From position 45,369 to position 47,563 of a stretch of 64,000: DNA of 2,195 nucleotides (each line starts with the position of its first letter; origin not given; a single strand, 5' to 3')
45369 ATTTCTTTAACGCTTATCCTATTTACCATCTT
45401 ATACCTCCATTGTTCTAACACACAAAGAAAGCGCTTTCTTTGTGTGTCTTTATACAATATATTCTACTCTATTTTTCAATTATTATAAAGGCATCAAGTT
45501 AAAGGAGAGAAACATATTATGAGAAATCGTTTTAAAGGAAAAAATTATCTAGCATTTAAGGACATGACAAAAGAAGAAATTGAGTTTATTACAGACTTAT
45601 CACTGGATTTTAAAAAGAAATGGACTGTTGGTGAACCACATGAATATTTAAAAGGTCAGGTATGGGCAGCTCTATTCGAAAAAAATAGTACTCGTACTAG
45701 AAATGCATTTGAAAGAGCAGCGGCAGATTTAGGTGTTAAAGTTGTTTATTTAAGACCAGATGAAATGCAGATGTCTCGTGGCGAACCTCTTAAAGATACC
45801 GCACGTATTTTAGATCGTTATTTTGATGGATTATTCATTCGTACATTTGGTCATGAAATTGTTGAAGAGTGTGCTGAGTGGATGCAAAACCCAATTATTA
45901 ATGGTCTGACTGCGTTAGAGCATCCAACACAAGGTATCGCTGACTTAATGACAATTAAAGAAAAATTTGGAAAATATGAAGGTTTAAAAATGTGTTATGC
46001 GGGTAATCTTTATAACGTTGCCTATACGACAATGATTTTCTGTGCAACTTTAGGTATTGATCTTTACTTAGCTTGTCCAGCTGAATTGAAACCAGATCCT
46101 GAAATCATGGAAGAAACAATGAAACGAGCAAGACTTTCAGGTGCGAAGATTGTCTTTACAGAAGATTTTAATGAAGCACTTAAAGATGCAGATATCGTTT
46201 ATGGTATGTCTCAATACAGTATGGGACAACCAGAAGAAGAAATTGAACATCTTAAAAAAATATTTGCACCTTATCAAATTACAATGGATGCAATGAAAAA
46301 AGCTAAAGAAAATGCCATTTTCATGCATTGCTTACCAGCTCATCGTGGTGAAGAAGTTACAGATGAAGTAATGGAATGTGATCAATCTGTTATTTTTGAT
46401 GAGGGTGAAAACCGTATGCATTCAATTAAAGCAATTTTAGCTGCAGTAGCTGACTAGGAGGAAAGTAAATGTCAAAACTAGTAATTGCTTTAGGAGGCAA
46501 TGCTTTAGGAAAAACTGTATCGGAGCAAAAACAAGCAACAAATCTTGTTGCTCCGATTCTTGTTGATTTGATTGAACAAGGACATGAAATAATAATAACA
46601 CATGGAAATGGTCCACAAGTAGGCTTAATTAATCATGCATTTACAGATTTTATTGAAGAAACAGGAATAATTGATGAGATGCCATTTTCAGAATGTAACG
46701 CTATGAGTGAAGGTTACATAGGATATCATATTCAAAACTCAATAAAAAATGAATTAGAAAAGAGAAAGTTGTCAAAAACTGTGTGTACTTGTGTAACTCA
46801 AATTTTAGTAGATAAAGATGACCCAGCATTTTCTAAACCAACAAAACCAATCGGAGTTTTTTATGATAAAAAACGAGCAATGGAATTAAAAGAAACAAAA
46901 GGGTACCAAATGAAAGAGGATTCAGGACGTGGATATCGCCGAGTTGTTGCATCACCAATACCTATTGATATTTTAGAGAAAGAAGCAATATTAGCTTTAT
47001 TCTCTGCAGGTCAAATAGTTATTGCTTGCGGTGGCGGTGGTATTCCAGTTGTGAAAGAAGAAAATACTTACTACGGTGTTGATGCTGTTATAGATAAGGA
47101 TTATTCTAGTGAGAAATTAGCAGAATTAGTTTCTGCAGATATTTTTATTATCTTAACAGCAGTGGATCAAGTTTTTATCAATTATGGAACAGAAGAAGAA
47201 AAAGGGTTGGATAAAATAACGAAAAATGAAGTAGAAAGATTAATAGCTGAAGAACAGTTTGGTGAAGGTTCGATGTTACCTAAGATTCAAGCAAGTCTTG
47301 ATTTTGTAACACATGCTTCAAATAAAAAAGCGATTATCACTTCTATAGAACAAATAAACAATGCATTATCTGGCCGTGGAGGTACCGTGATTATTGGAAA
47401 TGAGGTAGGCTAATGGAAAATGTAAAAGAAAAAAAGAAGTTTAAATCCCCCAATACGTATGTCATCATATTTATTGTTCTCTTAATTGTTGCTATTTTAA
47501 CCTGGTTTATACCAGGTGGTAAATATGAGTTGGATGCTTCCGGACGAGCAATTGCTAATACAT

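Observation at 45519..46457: Transcarbamylase has lost the alpha-amino-binding Asp but keeps the SMG carboxylate clamp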

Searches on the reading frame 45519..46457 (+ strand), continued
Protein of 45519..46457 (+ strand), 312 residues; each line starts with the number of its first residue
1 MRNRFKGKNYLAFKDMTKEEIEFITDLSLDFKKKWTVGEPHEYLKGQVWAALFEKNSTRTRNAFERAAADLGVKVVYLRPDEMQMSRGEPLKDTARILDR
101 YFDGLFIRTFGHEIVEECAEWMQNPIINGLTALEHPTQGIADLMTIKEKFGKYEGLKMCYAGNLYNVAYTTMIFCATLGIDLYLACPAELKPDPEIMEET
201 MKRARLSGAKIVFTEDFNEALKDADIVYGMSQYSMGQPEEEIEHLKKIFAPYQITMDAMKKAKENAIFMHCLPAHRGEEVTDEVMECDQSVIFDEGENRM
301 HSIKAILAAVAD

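Call 40: search_protein_families(library=ncbifam, proteins=[L031:10115-11569:+, L033:10010-11479:+, L025:12356-13783:+, L025:10988-12337:+, L033:13339-14748:+], max_evalue=0.00001)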
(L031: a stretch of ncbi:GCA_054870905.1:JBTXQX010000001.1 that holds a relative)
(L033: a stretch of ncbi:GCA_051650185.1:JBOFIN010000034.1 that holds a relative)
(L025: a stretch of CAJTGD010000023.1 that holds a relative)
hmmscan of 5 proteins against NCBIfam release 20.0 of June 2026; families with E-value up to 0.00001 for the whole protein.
L031:10115-11569:+ (484 aa): 17 families
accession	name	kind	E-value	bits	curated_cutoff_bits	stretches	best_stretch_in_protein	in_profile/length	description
TIGR00909.1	2A0306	subfamily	1.1e-49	169.6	556.8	1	16-440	1-414/429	amino acid transporter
NF053761.1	BrChAATpBcaP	equivalog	2.3e-44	152.2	690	1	5-468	9-458/460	branched-chain amino acid transporter BcaP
TIGR00908.1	2A0305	equivalog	6.2e-18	64.9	381.75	1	14-432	3-407/442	ethanolamine permease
TIGR00906.1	2A0303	subfamily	1.6e-15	56.5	681.7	2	212-393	248-424/602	cationic amino acid transport permease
NF008272.0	PRK11049.1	equivalog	8.3e-15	54.7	732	1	94-430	95-433/470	D-serine/D-alanine/glycine transporter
TIGR00913.1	2A0310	subfamily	5.8e-14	51.7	578.7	1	28-431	12-427/480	amino acid permease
TIGR00911.1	2A0308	subfamily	1.4e-13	50.2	701.8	1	11-458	39-472/505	L-type amino acid transporter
NF008466.1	PRK11357.1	equivalog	1.3e-12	47.4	800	1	14-422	4-401/446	fructoselysine/psicoselysine transporter FrlA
TIGR00905.1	2A0302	subfamily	2.3e-11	43.2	409.05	1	17-425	6-409/473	basic amino acid/polyamine antiporter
NF007876.0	PRK10580.1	equivalog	2.8e-10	39.7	736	1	28-463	19-448/457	proline-specific permease ProY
NF007594.0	PRK10238.1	equivalog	3.4e-10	39.4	848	1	30-467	24-452/456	aromatic amino acid transporter AroP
TIGR01773.1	GABAperm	equivalog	3.6e-10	39.2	678.1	1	28-429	22-420/452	GABA permease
NF008484.0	PRK11387.1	equivalog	9.4e-08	31.4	716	1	12-399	8-393/471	S-methylmethionine permease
NF053662.1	Glu_GABA_anti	equivalog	5.2e-07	29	640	1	82-459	57-441/468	glutamate/gamma-aminobutyrate antiporter GadC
NF007602.0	PRK10249.1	equivalog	1.1e-06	27.9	851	1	28-404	31-401/458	phenylalanine transporter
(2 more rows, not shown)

L033:10010-11479:+ (489 aa): 7 families
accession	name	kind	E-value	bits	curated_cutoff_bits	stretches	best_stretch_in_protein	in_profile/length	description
TIGR00909.1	2A0306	subfamily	1.2e-49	169.4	556.8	1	11-444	1-422/429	amino acid transporter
NF053761.1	BrChAATpBcaP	equivalog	5.4e-44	151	690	1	3-460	12-454/460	branched-chain amino acid transporter BcaP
TIGR00911.1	2A0308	subfamily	5e-20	71.4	701.8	1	6-428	39-448/505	L-type amino acid transporter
TIGR00908.1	2A0305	equivalog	1.8e-18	66.7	381.75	1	9-427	3-406/442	ethanolamine permease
TIGR00906.1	2A0303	subfamily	6.6e-16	57.8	681.7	1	6-362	24-399/602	cationic amino acid transport permease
NF008466.1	PRK11357.1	equivalog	1.6e-11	43.8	800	1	10-357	5-344/446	fructoselysine/psicoselysine transporter FrlA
NF008245.0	PRK11021.1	equivalog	1.8e-09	37.2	284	1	28-425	21-397/419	L-methionine/branched-chain amino acid transporter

L025:12356-13783:+ (475 aa): 20 families
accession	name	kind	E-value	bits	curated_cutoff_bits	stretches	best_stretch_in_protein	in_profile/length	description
TIGR00909.1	2A0306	subfamily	1.2e-39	136.5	556.8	1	11-439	2-420/429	amino acid transporter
NF053761.1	BrChAATpBcaP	equivalog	1.9e-31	109.6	690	1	2-424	12-431/460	branched-chain amino acid transporter BcaP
TIGR00908.1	2A0305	equivalog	1.8e-21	76.6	381.75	1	9-433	4-414/442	ethanolamine permease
TIGR00905.1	2A0302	subfamily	1.7e-17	63.4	409.05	1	9-456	5-437/473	basic amino acid/polyamine antiporter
TIGR00906.1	2A0303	subfamily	3.9e-16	58.6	681.7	1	5-394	24-431/602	cationic amino acid transport permease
NF040513.1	antiport_TyrP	equivalog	5.9e-16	58.2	630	1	47-455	32-460/465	tyrosine-tyramine antiporter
NF008466.1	PRK11357.1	equivalog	1.6e-13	50.4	800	1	8-419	4-405/446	fructoselysine/psicoselysine transporter FrlA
NF007594.0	PRK10238.1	equivalog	4.3e-13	49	848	1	1-451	1-444/456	aromatic amino acid transporter AroP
TIGR03810.1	arg_ornith_anti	equivalog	8.2e-12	44.5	591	1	14-457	3-433/468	arginine-ornithine antiporter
TIGR00910.1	2A0307_GadC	equivalog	8.8e-12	44.4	673.5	1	222-448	216-453/511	glutamate/gamma-aminobutyrate antiporter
NF053662.1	Glu_GABA_anti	equivalog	1.9e-11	43.6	640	1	49-462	32-454/468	glutamate/gamma-aminobutyrate antiporter GadC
TIGR03813.2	Gln_GABA_anti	equivalog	2.1e-11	43.5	650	1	57-460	42-464/479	glutamine/gamma-aminobutyrate antiporter GadC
TIGR00911.1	2A0308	subfamily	2.2e-11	42.9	701.8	1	7-468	41-493/505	L-type amino acid transporter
NF008484.0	PRK11387.1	equivalog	2.7e-10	39.8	716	1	3-392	5-393/471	S-methylmethionine permease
NF047867.1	AA_transp_ThrP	exception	1.1e-09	37.8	850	1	8-390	6-387/461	bifunctional threonine/serine APC transporter ThrP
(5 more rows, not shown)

L025:10988-12337:+ (449 aa): 1 family
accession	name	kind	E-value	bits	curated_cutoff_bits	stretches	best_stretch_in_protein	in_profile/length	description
NF049989.1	CD0519_CD1768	subfamily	2.7e-06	26.2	300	1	106-213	19-129/378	CD0519/CD1768 family membrane protein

L033:13339-14748:+ (469 aa): 7 families
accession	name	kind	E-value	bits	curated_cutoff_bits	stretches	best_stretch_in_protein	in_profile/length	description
TIGR00813.1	sss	superfamily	2.8e-37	128.8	184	1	46-424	1-409/411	sodium/solute symporter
TIGR02121.1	Na_Pro_sym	equivalog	5e-25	88.2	515.5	1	20-436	5-440/488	sodium/proline symporter PutP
TIGR02119.1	panF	equivalog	4.6e-24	85.3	328.05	1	24-459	9-464/471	sodium/pantothenate symporter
NF007790.0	PRK10484.1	equivalog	1.4e-20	73.6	401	1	25-431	12-449/527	solute:sodium symporter family transporter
TIGR03648.1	Na_symport_lg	subfamily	2.1e-15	56.2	320.75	1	21-206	4-188/547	VC_2705 family sodium/solute symporter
NF011948.0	PRK15419.1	equivalog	1.1e-09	37.7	955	1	14-432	3-443/502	sodium/proline symporter PutP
NF006903.2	PRK09395.1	subfamily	2e-06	26.5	750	0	19-431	38-476/552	cation/acetate symporter ActP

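Call 50: predict_structure(alignment_id=A1)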
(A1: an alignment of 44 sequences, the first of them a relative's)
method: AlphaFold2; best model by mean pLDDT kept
length: 312 residues; sequences in the alignment: 44
mean_pLDDT: 92.3   pTM: 0.92
mean pLDDT of the five models: 92.3, 92.2, 92.1, 91.9, 90.5
residues with pLDDT >= 90: 249; 70-90: 51; 50-70: 12; < 50: 0
segments of 3 or more residues with pLDDT < 50: none
pLDDT, mean of each block of 10 residues (from residue 1): 81 93 97 94 95 80 94 89 66 91 92 89 93 92 98 98 93 98 96 95 98 98 97 86 95 97 98 86 96 94 95 75
secondary structure, 60 per line:
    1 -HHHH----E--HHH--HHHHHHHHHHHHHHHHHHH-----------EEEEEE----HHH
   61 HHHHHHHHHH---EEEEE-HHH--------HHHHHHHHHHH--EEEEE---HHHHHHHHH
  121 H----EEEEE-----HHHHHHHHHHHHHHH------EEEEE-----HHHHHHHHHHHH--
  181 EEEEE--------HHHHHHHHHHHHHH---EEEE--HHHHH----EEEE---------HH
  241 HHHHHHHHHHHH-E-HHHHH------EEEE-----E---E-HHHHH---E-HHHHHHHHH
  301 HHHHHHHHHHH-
elements in order: H2-5 H18-36 E48-53 H58-70 E74-78 H91-101 E104-108 H112-121 E126-130 H136-150 E157-161 H167-178 E181-185 H194-207 E211-214 H217-221 E226-229 H239-252 H256-260 E267-270 H282-286 H292-311

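Call 54: search_protein_families(library=pfam, proteins=[L005:15457-16833:+, L013:14387-15730:+, L020:14337-15731:+], max_evalue=0.0001)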
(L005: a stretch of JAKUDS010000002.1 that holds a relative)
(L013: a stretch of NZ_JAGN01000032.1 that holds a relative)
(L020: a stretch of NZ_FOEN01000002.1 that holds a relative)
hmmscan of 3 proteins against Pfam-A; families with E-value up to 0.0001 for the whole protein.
L005:15457-16833:+ (458 aa): 1 family
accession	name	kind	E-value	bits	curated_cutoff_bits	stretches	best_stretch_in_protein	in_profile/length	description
PF07670.19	Gate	-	2.1e-10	41.4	29.6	1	144-240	4-101/104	Nucleoside recognition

L013:14387-15730:+ (447 aa): 1 family
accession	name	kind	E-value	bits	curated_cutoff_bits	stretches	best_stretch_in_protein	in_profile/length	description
PF07670.19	Gate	-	2.2e-12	47.8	29.6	1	131-230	2-102/104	Nucleoside recognition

L020:14337-15731:+ (464 aa): 0 families

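Call 57: fold_search(model_id=the predicted structure, library=pdb)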
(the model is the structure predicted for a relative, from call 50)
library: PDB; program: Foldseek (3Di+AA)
matches with E <= 10: 1791; with E <= 0.001: 334
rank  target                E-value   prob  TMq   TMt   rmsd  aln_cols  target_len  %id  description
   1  1a1s                  1.7e-32  1.00  0.94  0.94   1.7       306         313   44  ORNITHINE CARBAMOYLTRANSFERASE FROM PYROCOCCUS FURIOSUS (released 1998-06-17)
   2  2w37_A                2.8e-31  1.00  0.92  0.85   1.9       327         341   40  CRYSTAL STRUCTURE OF THE HEXAMERIC CATABOLIC ORNITHINE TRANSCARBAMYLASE FROM Lactobacillus hilgardii (released 2009-11-17)
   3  4jfr_B                5.6e-31  1.00  0.95  0.88   1.6       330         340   38  Crystal structure of anabolic ornithine carbamoyltransferase from Vibrio vulnificus in complex with carbamoyl phosphat (released 2013-03-13)
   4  4h31_B                6.2e-31  1.00  0.97  0.91   1.5       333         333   38  Crystal structure of anabolic ornithine carbamoyltransferase from Vibrio vulnificus in complex with carbamoyl phosphat (released 2012-09-26)
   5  4h31_A                8.6e-31  1.00  0.95  0.89   1.6       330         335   38  Crystal structure of anabolic ornithine carbamoyltransferase from Vibrio vulnificus in complex with carbamoyl phosphat (released 2012-09-26)
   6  4h31_C                2.8e-30  1.00  0.95  0.89   1.6       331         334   38  Crystal structure of anabolic ornithine carbamoyltransferase from Vibrio vulnificus in complex with carbamoyl phosphat (released 2012-09-26)
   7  4kwt_C                3.7e-30  1.00  0.93  0.88   1.9       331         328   37  Crystal structure of unliganded anabolic ornithine carbamoyltransferase from Vibrio vulnificus at 1.86 A resolution (released 2013-06-05)
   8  4jfr_A                4.8e-30  1.00  0.95  0.88   1.8       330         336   38  Crystal structure of anabolic ornithine carbamoyltransferase from Vibrio vulnificus in complex with carbamoyl phosphat (released 2013-03-13)
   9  4jqo_A                5.9e-30  1.00  0.95  0.88   1.6       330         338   38  Crystal structure of anabolic ornithine carbamoyltransferase from Vibrio vulnificus in complex with citrulline and ino (released 2013-04-17)
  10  4jhx_B                6.6e-30  1.00  0.90  0.87   2.1       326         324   37  Crystal structure of anabolic ornithine carbamoyltransferase from Vibrio vulnificus in complex with carbamoylphosphate (released 2013-03-20)
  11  4jhx_C                1.1e-29  1.00  0.91  0.88   1.8       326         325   37  Crystal structure of anabolic ornithine carbamoyltransferase from Vibrio vulnificus in complex with carbamoylphosphate (released 2013-03-20)
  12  4anf_A                1.4e-29  1.00  0.95  0.87   2.0       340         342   36  Structure of the ornithine carbamoyltransferase from Mycoplasma penetrans with a P23 Space group (released 2012-03-28)
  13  1vlv                  1.6e-29  1.00  0.91  0.92   1.5       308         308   39  Crystal structure of Ornithine carbamoyltransferase (TM1097) from Thermotoga maritima at 2.25 A resolution (released 2004-09-21)
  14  7tmd_A                2.5e-29  1.00  0.92  0.87   2.1       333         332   36  Crystal structure of Ornithine carbamoyltransferase from Klebsiella pneumoniae (released 2022-02-02)
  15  2otc_A                3.1e-29  1.00  0.95  0.89   1.6       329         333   36  ORNITHINE TRANSCARBAMOYLASE COMPLEXED WITH N-(PHOSPHONACETYL)-L-ORNITHINE (released 1998-06-17)
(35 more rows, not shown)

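Call 64: find_encoding_contigs(protein=P0097, flank=8000, max_places=2)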
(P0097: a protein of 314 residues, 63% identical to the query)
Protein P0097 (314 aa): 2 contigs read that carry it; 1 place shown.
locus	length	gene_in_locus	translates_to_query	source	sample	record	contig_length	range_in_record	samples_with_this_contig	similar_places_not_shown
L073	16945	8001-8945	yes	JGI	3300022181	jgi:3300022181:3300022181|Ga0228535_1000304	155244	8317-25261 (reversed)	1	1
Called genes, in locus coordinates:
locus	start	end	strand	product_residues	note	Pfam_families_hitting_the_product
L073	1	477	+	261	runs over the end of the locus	PF02463:SMC_N, PF00005:ABC_tran, PF13304:AAA_21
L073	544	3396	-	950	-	PF00111:Fer2 (weak), PF01799:Fer2_2, PF01315:Ald_Xan_dh_C, PF02738:MoCoBD_1, PF20256:MoCoBD_2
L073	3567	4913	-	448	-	PF00202:Aminotran_3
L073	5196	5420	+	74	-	-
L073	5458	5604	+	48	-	-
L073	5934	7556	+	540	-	PF07905:PucR, PF13556:HTH_30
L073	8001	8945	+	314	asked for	PF02729:OTCace_N, PF00185:OTCace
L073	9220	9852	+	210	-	PF04290:DctQ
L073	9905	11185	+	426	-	PF06808:DctM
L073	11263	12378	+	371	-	PF03480:DctP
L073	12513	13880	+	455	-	PF20695:UbiD_N, PF01977:UbiD, PF20696:UbiD_C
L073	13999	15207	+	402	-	PF01546:Peptidase_M20, PF07687:M20_dimer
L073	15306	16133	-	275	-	PF01522:Polysacc_deac_1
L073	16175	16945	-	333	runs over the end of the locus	PF19420:DDAH_eukar, PF02274:ADI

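Call 65: find_encoding_contigs(protein=P0092, flank=8000, max_places=2)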
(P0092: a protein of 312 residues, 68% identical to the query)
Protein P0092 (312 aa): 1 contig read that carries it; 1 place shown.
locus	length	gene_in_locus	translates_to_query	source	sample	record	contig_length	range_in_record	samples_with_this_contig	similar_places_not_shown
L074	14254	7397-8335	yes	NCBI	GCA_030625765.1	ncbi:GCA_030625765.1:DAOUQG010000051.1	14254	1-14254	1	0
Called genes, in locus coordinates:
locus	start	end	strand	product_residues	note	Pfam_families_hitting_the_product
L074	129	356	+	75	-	-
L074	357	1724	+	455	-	PF04055:Radical_SAM, PF13353:Fer4_12, PF13186:SPASM (weak)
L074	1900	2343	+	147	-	PF08821:CGGC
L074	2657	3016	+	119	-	PF00392:GntR (weak)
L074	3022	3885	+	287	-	PF00005:ABC_tran, PF13304:AAA_21 (weak)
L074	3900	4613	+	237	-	-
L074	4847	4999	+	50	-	-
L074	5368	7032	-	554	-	PF07905:PucR, PF13556:HTH_30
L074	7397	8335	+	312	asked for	PF02729:OTCace_N, PF00185:OTCace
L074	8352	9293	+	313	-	PF00696:AA_kinase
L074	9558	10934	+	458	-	PF07670:Gate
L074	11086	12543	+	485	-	PF00324:AA_permease, PF13520:AA_permease_2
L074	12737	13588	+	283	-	PF19420:DDAH_eukar, PF02274:ADI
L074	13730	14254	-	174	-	?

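Call 66: find_encoding_contigs(protein=P0115, flank=8000, max_places=2)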
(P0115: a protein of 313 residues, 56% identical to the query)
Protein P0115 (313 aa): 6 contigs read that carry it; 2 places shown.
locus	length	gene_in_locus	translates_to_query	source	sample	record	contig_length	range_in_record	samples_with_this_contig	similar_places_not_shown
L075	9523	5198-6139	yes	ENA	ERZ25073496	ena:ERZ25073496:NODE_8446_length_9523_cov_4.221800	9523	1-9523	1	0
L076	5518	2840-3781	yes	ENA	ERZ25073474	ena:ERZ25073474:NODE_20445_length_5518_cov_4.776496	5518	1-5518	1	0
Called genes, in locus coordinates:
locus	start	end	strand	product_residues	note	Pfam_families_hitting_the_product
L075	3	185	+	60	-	?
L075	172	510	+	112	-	PF13085:Fer2_3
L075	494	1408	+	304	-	PF19799:DUF6282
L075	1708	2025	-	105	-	-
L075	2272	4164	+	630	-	PF06808:DctM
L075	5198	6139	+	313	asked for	PF02729:OTCace_N, PF00185:OTCace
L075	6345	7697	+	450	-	PF00202:Aminotran_3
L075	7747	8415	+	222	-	PF08901:DUF1847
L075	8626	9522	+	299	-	?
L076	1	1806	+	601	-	?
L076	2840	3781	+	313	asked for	PF02729:OTCace_N, PF00185:OTCace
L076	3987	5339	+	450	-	PF00202:Aminotran_3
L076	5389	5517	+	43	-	?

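Call 79: search_protein_representatives(protein=P0001)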
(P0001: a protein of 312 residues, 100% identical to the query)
Query: 312 residues. Proteins with E-value up to 0.001 (for the whole library): 15367; up to 1e-10: 6936; up to 1e-30: 884. The best 150 are listed.
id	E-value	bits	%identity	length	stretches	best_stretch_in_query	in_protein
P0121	6.5e-90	317.7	48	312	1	5-309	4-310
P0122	2.3e-88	312.7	48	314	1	1-309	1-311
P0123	1.3e-77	277.3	46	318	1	4-309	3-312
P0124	4.9e-70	252.5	44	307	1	8-309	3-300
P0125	1.7e-69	250.7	46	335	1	5-309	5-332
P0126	1.8e-69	250.6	41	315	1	2-309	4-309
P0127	2.3e-68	247.0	41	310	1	5-310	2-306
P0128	4.6e-68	246.0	42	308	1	18-308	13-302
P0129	1.2e-66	241.4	43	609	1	5-310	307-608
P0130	9.7e-66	238.4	43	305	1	8-307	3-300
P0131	1.6e-65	237.7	45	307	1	5-310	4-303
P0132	2.9e-64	233.5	45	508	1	42-309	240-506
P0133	4.1e-64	233.0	41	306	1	8-308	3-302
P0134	4.4e-64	233.0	42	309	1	4-310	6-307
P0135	7.3e-64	232.2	40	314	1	3-309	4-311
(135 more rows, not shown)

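Call 81: find_encoding_contigs(protein=P0052, flank=8000, max_places=1)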
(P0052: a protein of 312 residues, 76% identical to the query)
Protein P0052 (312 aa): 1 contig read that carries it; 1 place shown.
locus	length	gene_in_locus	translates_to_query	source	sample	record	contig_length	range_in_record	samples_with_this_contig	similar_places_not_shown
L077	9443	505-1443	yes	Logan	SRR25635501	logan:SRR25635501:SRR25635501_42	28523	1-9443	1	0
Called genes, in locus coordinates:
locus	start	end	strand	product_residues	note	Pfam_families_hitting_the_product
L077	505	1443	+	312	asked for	PF02729:OTCace_N, PF00185:OTCace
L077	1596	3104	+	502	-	PF03606:DcuC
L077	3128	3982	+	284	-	PF19420:DDAH_eukar, PF02274:ADI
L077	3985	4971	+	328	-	PF00389:2-Hacid_dh, PF02826:2-Hacid_dh_C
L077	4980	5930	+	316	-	PF00696:AA_kinase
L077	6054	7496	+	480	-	PF00474:SSF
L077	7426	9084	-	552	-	PF07905:PucR, PF13556:HTH_30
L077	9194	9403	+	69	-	-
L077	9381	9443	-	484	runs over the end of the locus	PF10423:AMNp_N, PF01048:PNP_UDP_1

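Call 82: find_encoding_contigs(protein=P0042, flank=8000, max_places=1)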
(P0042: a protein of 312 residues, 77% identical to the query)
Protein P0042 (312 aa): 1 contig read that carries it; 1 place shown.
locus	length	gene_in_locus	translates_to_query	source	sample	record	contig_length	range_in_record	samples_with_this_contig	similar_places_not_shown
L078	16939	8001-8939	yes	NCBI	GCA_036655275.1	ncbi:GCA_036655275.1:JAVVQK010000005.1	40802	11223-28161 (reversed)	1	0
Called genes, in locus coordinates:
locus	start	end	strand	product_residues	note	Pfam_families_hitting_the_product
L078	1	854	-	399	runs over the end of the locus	PF00483:NTP_transferase, PF00132:Hexapep (faint), PF24894:Hexapep_GlmU, PF25084:LbH_EIF2B (weak), PF25087:GMPPB_C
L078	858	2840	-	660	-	PF22019:GlgB_N, PF02922:CBM_48, PF00128:Alpha-amylase, PF02806:Alpha-amylase_C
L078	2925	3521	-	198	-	PF01195:Pept_tRNA_hydro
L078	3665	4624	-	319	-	PF13793:Pribosyltran_N, PF00156:Pribosyltran, PF14572:Pribosyl_synth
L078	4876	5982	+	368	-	PF03462:PCRF, PF00472:RF-1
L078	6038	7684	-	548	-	PF07905:PucR, PF13556:HTH_30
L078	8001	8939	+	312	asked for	PF02729:OTCace_N, PF00185:OTCace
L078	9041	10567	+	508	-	PF03606:DcuC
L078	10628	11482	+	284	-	PF19420:DDAH_eukar, PF02274:ADI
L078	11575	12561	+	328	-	PF00389:2-Hacid_dh, PF02826:2-Hacid_dh_C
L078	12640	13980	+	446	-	PF07670:Gate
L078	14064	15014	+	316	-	PF00696:AA_kinase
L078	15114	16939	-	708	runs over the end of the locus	PF03030:H_PPase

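Call 83: find_encoding_contigs(protein=P0022, flank=8000, max_places=1)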
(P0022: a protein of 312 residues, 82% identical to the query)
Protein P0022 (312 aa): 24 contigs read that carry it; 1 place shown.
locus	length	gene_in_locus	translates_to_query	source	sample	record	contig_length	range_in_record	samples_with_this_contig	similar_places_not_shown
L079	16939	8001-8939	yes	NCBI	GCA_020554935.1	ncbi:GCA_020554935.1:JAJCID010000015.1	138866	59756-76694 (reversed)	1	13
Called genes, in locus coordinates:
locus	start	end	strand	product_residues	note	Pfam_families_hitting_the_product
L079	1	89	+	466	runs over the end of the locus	PF04055:Radical_SAM, PF13353:Fer4_12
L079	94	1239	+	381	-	PF01702:TGT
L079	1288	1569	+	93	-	PF02699:YajC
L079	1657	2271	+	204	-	PF00702:Hydrolase, PF13419:HAD_2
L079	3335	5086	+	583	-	PF01979:Amidohydro_1, PF07969:Amidohydro_3 (faint), PF13382:Adenine_deam_C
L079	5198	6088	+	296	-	PF00082:Peptidase_S8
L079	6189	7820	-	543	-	PF07905:PucR, PF17853:GGDEF_2 (faint), PF13556:HTH_30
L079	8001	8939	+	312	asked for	PF02729:OTCace_N, PF00185:OTCace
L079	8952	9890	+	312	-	PF00696:AA_kinase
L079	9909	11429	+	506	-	PF03606:DcuC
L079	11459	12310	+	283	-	PF19420:DDAH_eukar, PF02274:ADI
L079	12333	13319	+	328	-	PF00389:2-Hacid_dh, PF02826:2-Hacid_dh_C, PF00670:AdoHcyase_NAD (weak)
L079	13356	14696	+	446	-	PF07670:Gate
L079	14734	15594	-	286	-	PF10672:Methyltrans_SAM, PF03602:Cons_hypoth95 (weak)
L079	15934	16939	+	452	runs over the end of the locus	PF19127:Choline_bind_3 (weak), PF19085:Choline_bind_2 (weak)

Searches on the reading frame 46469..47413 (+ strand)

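Call 3: search_protein_families(library=ncbifam, proteins=[window:46469-47413:+], max_evalue=0.001)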
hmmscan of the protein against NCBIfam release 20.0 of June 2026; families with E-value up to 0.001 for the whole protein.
window:46469-47413:+ (314 aa): 9 families
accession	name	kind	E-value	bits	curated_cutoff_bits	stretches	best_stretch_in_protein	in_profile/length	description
TIGR00746.1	arcC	equivalog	3.9e-110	367.7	358.25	1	3-309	2-308/309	carbamate kinase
NF009007.0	PRK12352.1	subfamily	3.4e-104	348.1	266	1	3-309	4-314/316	carbamate kinase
NF009008.0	PRK12354.1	subfamily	1.7e-87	293.5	361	1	3-310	2-300/308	carbamate kinase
NF006926.0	PRK09411.1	equivalog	5.2e-67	226.1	416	1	1-308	1-295/297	carbamate kinase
TIGR00761.1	argB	equivalog_domain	1.8e-06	27.7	151.3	1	195-283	145-225/231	acetylglutamate kinase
NF010662.0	PRK14058.1-4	equivalog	1e-05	24.9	194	1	173-308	140-261/264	[LysW]-aminoadipate/[LysW]-glutamate kinase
NF010659.0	PRK14058.1-1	equivalog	1.5e-05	24.2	223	1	190-307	150-266/267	[LysW]-aminoadipate kinase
TIGR01027.1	proB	equivalog_domain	0.0001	21.6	186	0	192-299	126-241/363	glutamate 5-kinase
TIGR02076.1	pyrH_arch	equivalog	0.00018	21.2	158.05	1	210-296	118-205/222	UMP kinase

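Call 4: search_protein_families(library=pfam, proteins=[window:46469-47413:+], max_evalue=0.001)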
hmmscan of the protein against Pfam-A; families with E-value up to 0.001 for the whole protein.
window:46469-47413:+ (314 aa): 1 family
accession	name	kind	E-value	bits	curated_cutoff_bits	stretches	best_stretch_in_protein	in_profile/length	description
PF00696.33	AA_kinase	-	1.1e-25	91.2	24.9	1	3-291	2-233/234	Amino acid kinase family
